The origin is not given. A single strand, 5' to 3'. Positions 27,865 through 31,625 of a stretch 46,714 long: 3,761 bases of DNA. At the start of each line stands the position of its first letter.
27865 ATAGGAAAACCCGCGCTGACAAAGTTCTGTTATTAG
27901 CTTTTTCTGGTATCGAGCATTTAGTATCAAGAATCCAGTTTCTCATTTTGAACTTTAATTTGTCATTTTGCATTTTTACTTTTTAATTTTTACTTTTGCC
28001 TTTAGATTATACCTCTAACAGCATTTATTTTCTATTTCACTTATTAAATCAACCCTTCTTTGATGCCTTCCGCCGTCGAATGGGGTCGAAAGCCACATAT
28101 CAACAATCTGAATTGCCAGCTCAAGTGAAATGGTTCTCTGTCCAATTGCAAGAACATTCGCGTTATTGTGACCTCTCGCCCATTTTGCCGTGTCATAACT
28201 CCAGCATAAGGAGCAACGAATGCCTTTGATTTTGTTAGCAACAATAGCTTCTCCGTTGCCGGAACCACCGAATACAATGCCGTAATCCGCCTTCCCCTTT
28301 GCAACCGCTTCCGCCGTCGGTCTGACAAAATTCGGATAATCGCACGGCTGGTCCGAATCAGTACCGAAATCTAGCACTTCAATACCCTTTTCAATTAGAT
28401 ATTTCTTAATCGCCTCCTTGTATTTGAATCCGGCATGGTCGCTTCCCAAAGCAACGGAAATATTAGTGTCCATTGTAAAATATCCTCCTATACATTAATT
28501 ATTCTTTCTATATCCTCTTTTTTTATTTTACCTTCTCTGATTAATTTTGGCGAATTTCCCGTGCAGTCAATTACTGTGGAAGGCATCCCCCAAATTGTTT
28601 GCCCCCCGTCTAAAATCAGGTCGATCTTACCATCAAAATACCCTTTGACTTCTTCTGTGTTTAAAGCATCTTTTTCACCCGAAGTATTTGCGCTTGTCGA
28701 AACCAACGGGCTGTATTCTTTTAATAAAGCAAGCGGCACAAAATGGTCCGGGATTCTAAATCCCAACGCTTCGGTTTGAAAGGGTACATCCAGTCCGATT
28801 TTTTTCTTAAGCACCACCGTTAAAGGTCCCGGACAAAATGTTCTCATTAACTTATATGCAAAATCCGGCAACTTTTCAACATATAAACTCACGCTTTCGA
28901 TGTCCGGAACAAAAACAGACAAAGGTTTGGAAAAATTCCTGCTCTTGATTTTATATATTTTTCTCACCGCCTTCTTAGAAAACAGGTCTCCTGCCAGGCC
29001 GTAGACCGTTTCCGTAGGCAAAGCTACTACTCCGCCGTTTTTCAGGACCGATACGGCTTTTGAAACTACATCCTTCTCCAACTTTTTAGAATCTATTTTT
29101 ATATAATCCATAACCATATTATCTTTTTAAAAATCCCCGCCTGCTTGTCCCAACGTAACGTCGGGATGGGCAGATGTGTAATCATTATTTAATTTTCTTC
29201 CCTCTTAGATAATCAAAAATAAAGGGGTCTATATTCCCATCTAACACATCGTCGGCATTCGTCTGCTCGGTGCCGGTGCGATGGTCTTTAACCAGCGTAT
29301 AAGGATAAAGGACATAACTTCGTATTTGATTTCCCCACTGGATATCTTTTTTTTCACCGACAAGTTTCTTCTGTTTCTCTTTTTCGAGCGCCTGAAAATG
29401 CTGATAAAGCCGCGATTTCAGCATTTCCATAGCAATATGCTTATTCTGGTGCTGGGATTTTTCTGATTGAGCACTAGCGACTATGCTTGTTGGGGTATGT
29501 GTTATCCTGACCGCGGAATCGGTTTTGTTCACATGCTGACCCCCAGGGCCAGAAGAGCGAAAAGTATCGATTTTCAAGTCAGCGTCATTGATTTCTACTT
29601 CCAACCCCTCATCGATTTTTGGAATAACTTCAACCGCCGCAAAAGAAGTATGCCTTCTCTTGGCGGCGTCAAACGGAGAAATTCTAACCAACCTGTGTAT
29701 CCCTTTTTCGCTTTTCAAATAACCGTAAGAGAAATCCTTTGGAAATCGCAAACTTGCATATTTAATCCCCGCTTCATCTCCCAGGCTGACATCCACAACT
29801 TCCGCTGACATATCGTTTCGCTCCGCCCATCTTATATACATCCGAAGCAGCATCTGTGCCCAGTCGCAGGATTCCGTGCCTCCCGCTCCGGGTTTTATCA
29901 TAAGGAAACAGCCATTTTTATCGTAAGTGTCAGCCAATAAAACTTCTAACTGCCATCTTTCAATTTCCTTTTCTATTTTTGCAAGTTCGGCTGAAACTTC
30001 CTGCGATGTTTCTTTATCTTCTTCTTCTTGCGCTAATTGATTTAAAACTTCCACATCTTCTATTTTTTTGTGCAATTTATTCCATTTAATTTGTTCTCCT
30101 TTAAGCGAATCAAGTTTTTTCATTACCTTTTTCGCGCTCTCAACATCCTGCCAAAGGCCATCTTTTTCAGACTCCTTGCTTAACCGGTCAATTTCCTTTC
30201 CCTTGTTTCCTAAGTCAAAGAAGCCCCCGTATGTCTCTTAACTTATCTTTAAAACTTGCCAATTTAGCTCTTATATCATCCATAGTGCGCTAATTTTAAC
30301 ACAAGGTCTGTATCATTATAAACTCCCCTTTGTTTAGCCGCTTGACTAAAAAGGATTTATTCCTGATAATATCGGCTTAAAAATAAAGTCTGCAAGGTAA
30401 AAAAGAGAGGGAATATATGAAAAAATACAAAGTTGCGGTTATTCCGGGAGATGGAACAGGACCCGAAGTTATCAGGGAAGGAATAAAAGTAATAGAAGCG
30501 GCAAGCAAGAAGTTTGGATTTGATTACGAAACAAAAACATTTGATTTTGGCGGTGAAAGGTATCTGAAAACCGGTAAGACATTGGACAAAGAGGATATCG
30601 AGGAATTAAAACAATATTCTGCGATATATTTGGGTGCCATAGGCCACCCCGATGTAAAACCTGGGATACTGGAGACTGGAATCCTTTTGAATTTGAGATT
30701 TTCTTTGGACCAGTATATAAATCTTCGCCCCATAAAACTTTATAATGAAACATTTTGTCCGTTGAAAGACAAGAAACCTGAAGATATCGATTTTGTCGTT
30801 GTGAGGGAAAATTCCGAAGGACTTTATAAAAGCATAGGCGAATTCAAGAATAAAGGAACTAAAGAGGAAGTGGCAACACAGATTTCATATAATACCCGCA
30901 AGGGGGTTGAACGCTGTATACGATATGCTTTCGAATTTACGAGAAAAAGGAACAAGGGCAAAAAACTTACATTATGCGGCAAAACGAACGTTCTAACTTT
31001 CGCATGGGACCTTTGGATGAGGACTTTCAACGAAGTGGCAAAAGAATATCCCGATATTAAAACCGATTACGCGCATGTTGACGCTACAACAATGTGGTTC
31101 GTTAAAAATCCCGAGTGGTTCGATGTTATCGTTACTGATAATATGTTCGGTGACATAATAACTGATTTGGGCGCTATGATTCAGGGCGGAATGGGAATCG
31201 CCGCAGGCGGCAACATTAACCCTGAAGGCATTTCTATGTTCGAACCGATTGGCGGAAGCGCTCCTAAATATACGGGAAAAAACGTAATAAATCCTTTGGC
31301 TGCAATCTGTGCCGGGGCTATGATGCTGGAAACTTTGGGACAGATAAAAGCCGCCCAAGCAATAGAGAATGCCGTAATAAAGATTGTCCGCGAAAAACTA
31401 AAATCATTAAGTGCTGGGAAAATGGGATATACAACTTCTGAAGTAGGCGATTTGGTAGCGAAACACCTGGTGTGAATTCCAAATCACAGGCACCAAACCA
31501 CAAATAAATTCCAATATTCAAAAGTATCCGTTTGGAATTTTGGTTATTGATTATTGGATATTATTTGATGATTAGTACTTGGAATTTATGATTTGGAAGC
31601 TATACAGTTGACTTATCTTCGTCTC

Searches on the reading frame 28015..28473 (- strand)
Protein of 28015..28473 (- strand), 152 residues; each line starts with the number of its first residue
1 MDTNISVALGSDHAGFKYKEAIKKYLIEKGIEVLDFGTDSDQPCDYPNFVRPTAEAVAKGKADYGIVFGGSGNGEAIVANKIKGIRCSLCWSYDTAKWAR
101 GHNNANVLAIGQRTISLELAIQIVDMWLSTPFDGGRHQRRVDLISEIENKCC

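Call 13: search_protein_families(library=ncbifam, proteins=[window:28015-28473:-])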
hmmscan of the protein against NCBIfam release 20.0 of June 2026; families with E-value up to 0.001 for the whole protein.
window:28015-28473:- (152 aa): 11 families
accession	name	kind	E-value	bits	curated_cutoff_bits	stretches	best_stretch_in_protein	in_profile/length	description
NF004051.0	PRK05571.1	subfamily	8.8e-56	187.8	135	1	6-149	3-147/149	ribose-5-phosphate isomerase B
TIGR00689.1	rpiB_lacA_lacB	subfamily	3.5e-53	179.4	88.3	1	7-149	1-144/145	RpiB/LacA/LacB family sugar-phosphate isomerase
TIGR02133.1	RPI_actino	equivalog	6.9e-50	168.8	168.2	1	7-149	3-147/148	ribose-5-phosphate isomerase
TIGR01120.1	rpiB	equivalog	2.6e-47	160.4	138.65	1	7-148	2-143/143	ribose 5-phosphate isomerase B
NF006380.0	PRK08621.1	equivalog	4e-30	105.1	164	1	6-145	2-139/142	galactose-6-phosphate isomerase subunit LacA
NF006381.0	PRK08622.1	equivalog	3.6e-29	101.8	234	1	6-147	2-144/171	galactose-6-phosphate isomerase subunit LacB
NF051858.1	EryPhIsonDerIRhiz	equivalog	1.3e-24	87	240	1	7-150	3-149/150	D-erythrulose-4-phosphate isomerase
TIGR01118.1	lacA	equivalog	1.6e-24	86.6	181.1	1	6-145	2-139/141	galactose-6-phosphate isomerase subunit LacA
NF009257.0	PRK12613.1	equivalog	3.3e-24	85.6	243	1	6-146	2-139/141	galactose-6-phosphate isomerase subunit LacA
TIGR01119.1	lacB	equivalog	2.3e-21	76.3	312.55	1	6-139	2-135/171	galactose-6-phosphate isomerase subunit LacB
NF009258.0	PRK12615.1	equivalog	1.2e-20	74.1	325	1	6-139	2-135/171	galactose-6-phosphate isomerase subunit LacB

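Call 23: find_encoding_contigs(protein=window:28015-28473:-, flank=10000, max_places=10)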
Protein window:28015-28473:- (152 aa): 1 contig read that carries it; 1 place shown.
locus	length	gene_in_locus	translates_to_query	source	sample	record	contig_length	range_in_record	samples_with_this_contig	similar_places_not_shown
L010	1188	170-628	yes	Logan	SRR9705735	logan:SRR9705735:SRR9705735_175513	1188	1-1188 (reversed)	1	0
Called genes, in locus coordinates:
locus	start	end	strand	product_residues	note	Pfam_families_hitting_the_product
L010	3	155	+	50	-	?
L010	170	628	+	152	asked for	PF02502:LacAB_rpiB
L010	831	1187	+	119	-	?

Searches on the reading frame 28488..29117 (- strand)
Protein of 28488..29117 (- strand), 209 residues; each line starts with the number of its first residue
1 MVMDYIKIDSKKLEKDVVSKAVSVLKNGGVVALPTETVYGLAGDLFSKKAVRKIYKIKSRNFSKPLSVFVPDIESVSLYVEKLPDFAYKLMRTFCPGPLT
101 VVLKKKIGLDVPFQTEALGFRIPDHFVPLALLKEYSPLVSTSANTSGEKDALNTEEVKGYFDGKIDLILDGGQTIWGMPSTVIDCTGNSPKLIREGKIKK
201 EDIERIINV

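Call 13: search_protein_families(library=ncbifam, proteins=[window:28488-29117:-])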
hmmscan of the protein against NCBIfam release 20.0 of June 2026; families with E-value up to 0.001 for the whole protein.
window:28488-29117:- (209 aa): 3 families
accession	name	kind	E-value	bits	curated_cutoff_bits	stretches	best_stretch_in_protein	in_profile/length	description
TIGR00057.1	TIGR00057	equivalog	6.7e-60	201.8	123.2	1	9-207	2-201/202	L-threonylcarbamoyladenylate synthase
NF007919.1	PRK10634.1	equivalog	4e-23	81.8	175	1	22-187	2-171/176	L-threonylcarbamoyladenylate synthase type 1 TsaC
TIGR00143.1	hypF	equivalog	9.3e-08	30.7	466.1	1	13-169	189-346/741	carbamoyltransferase HypF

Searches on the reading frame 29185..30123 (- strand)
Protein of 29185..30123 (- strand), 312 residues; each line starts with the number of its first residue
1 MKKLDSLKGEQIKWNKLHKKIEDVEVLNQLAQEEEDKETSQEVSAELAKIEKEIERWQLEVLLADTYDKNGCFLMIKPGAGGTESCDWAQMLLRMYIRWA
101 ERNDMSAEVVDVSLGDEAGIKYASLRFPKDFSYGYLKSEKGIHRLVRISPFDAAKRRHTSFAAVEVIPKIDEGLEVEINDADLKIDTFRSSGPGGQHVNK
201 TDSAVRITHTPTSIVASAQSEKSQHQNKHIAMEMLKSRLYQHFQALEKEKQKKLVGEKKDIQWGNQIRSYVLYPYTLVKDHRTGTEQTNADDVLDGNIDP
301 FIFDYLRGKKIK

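Call 13: search_protein_families(library=ncbifam, proteins=[window:29185-30123:-])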
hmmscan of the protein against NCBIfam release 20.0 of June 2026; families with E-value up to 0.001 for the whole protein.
window:29185-30123:- (312 aa): 5 families
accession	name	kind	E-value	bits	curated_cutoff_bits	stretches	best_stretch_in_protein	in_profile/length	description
TIGR00020.2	prfB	exception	9.2e-138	459.1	370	1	1-307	47-353/353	peptide chain release factor 2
NF001859.2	PRK00591.1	equivalog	2e-74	250.8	400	1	12-303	42-336/347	peptide chain release factor 1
TIGR00019.1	prfA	equivalog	4.5e-72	242.9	423.25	1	5-302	47-343/361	peptide chain release factor 1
TIGR03072.1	release_prfH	equivalog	1.9e-34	119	166.65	1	73-270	2-195/200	peptide chain release factor H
NF006718.0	PRK09256.1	equivalog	2.1e-12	47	100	1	175-208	9-42/140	alternative ribosome rescue aminoacyl-tRNA hydrolase ArfB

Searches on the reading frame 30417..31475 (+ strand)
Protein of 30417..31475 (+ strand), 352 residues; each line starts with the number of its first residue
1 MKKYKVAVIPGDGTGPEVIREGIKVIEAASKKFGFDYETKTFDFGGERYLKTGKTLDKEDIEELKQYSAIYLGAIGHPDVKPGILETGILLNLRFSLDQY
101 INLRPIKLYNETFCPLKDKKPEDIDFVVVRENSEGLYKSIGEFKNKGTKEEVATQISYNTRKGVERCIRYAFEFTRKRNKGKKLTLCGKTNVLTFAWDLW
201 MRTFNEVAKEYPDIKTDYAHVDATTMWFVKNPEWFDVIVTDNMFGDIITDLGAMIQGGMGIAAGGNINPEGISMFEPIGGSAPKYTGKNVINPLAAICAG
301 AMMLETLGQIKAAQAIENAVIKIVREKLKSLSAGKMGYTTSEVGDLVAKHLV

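Call 13: search_protein_families(library=ncbifam, proteins=[window:30417-31475:+])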
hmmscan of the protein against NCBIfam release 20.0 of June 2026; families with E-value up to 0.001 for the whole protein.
window:30417-31475:+ (352 aa): 16 families
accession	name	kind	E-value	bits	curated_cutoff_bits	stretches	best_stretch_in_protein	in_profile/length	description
NF002898.0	PRK03437.1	equivalog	4.6e-155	516.1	393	1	2-351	3-345/347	3-isopropylmalate dehydrogenase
TIGR02089.1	TTC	equivalog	1e-104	350.3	470.4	1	1-349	1-350/352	tartrate dehydrogenase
NF006048.0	PRK08194.1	equivalog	3.4e-91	305.9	501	1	1-351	1-349/352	tartrate dehydrogenase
TIGR00169.1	leuB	equivalog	1.5e-78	264.3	353.2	1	5-333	1-332/349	3-isopropylmalate dehydrogenase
TIGR02088.1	LEU3_arch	subfamily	3.6e-78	263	409.8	1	6-346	1-322/324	isopropylmalate/isohomocitrate dehydrogenases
NF040626.1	AksF2_Meth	equivalog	5e-77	259.4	540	1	4-347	2-326/333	homoisocitrate dehydrogenase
NF006673.0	PRK09222.1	equivalog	6.4e-70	236.5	509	1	2-328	3-313/482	NADP-dependent isocitrate dehydrogenase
NF040619.1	AksF_Meth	equivalog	1.1e-69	235.2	500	1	4-345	2-341/343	homoisocitrate dehydrogenase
NF006529.0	PRK08997.1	equivalog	3.6e-67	226.7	510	1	1-330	1-314/335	isocitrate dehydrogenase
TIGR02924.1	ICDH_alpha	equivalog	1.8e-57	195.5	561.35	1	5-328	2-309/473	isocitrate dehydrogenase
TIGR00175.1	mito_nad_idh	equivalog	1.5e-56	192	432.4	1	2-343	2-326/334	isocitrate dehydrogenase (NAD(+))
NF040855.1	iso_homocit_dh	equivalog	4.9e-55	187.2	680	1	4-327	2-296/345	isocitrate--homoisocitrate dehydrogenase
NF005425.0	PRK07006.1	equivalog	1.5e-39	136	490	2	196-328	259-388/416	NADP-dependent isocitrate dehydrogenase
TIGR00183.1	prok_nadp_idh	equivalog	2.1e-39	135.5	567.3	2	214-327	275-387/417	isocitrate dehydrogenase (NADP(+))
NF005036.0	PRK06451.1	equivalog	9.8e-37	126.7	484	1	5-327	25-380/412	NADP-dependent isocitrate dehydrogenase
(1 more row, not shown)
